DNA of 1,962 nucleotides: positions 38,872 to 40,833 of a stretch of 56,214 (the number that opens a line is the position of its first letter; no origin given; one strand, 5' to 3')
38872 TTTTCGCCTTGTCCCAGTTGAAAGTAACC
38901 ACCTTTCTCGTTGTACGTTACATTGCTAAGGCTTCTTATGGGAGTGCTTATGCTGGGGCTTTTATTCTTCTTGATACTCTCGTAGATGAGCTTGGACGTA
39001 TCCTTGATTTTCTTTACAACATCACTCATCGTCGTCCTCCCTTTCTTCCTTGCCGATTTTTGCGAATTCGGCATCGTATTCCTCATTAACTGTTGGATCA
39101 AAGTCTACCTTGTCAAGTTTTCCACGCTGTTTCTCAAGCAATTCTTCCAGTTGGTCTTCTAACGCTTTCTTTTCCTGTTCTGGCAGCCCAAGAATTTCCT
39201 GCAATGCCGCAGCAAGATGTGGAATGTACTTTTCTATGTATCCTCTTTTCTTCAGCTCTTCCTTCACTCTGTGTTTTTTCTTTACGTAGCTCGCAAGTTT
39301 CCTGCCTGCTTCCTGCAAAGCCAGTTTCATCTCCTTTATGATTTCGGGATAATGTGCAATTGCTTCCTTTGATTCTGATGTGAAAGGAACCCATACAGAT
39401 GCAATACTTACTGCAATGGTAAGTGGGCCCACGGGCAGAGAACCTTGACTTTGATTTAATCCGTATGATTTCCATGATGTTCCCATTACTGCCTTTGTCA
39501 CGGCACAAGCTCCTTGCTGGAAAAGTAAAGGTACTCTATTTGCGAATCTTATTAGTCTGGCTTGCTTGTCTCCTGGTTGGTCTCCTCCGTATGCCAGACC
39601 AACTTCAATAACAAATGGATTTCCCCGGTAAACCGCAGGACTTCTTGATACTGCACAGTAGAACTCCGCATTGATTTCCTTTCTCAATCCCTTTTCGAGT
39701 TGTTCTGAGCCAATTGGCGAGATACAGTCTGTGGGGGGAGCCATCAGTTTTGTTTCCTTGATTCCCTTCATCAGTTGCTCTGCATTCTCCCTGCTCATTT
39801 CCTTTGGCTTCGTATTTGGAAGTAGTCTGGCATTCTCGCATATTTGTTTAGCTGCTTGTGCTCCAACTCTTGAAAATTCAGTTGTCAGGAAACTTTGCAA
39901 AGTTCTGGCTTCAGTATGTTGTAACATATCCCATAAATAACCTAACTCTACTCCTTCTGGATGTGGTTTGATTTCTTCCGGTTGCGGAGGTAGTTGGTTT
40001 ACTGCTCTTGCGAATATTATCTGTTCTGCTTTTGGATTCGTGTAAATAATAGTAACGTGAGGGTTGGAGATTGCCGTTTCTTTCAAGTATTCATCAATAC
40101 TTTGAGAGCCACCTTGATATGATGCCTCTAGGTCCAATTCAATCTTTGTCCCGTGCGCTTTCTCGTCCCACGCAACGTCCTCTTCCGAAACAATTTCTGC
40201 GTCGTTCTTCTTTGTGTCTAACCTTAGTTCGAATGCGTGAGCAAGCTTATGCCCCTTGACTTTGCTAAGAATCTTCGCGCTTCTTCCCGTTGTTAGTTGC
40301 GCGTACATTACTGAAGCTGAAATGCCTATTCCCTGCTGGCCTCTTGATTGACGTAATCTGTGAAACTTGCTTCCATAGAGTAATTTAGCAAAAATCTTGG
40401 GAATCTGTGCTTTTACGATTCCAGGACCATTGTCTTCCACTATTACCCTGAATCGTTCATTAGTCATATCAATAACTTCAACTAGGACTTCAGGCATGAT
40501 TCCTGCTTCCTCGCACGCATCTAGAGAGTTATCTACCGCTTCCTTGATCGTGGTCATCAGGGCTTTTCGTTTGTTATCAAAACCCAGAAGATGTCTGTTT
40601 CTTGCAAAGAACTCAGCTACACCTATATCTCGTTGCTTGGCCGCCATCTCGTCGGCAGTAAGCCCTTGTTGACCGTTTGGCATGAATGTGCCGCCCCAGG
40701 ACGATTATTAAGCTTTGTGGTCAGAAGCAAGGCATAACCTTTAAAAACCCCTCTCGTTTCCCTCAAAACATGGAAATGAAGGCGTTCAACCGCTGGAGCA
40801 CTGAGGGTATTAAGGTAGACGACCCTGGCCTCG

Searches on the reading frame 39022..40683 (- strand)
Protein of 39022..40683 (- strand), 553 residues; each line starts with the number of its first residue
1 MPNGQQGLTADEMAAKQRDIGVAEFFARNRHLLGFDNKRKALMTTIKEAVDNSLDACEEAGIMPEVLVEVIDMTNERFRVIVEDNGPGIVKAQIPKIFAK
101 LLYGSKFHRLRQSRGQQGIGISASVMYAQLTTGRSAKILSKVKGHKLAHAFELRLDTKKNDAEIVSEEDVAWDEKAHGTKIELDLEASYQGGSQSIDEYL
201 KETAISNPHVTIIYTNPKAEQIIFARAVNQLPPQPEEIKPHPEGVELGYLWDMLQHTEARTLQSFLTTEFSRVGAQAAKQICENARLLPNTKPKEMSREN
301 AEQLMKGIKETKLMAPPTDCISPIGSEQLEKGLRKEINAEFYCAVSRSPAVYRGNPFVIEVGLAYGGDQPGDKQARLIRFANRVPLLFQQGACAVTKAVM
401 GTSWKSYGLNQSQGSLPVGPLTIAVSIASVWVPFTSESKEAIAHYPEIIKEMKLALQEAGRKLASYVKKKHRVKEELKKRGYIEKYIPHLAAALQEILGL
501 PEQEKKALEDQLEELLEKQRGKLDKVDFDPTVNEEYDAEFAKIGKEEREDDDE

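Call 75: search_protein_families(library=pfam, proteins=[window:39022-40683:-], max_evalue=0.00001)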
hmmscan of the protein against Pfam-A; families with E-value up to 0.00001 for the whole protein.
window:39022-40683:- (553 aa): 3 families
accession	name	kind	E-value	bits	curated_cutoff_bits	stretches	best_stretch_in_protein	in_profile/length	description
PF09239.17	Topo-VIb_trans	-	5.3e-61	205.5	24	1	316-478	1-158/159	Topoisomerase VI B subunit, transducer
PF02518.31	HATPase_c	-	1.3e-10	42.2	26.4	1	39-138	3-93/111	Histidine kinase-, DNA gyrase B-, and HSP90-like ATPase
PF13589.12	HATPase_c_3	-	7.3e-10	39.4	25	1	44-165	5-117/137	Histidine kinase-, DNA gyrase B-, and HSP90-like ATPase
